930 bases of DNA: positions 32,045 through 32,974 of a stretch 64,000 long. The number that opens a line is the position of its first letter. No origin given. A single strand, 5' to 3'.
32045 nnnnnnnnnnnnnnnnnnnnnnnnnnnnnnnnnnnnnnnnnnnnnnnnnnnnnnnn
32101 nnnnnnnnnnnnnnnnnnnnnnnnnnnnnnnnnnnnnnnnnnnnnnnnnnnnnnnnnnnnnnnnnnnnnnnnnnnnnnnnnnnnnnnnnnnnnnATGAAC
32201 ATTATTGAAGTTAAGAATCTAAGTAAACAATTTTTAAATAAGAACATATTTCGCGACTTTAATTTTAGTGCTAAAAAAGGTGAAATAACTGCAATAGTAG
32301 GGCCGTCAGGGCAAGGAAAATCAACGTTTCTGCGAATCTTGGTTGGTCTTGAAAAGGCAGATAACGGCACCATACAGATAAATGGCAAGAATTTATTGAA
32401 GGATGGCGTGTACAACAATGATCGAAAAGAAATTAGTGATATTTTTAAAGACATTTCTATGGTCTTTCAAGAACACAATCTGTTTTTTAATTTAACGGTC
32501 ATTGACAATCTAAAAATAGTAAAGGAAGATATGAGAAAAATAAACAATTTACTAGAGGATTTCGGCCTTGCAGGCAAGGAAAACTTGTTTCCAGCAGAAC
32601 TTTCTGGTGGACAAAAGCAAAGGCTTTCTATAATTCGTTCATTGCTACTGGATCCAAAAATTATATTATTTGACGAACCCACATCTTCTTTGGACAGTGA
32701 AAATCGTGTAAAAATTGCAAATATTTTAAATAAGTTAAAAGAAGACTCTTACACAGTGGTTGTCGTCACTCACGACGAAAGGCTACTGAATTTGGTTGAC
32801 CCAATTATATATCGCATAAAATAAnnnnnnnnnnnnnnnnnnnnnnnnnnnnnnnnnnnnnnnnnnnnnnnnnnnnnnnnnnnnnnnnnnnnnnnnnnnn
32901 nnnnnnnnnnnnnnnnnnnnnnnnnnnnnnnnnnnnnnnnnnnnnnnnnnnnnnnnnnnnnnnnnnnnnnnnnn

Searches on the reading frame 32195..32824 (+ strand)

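Call 76: search_protein_families(library=pfam, proteins=[window:32195-32824:+], max_evalue=0.01)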
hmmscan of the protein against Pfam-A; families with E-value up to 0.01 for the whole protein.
window:32195-32824:+ (209 aa): 11 families
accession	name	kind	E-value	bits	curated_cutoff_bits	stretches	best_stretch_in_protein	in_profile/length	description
PF00005.33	ABC_tran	-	4.2e-35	121.8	25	1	20-164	2-137/137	ABC transporter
PF13304.12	AAA_21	-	5.2e-14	53.4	27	2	133-198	235-303/304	AAA domain, putative AbiEii toxin, Type IV TA system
PF02463.25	SMC_N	-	1.1e-08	35.2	40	1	28-203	23-207/220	RecF/RecN/SMC N terminal domain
PF00004.35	AAA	-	0.00047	21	21.2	0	34-114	3-44/131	ATPase family associated with various cellular activities (AAA)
PF13555.12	AAA_29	-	0.00051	20.2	27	1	14-46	7-39/61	P-loop containing region of AAA domain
PF13166.12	AAA_13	-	0.0012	18.1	36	0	153-201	526-577/713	AAA domain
PF03193.22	RsgA_GTPase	-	0.0016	18.7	30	1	28-60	105-137/174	RsgA GTPase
PF05272.17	VapE-like_dom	-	0.003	17.5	25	1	8-54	30-76/217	Virulence-associated protein E-like domain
PF13173.12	AAA_14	-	0.0045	17.4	27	0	30-122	3-87/129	AAA domain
PF13401.12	AAA_22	-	0.0075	17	27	0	30-64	6-33/130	AAA domain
PF25199.1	nSTAND_NTPase5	-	0.0093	16.2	34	0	24-47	36-59/145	Novel STAND NTPase 5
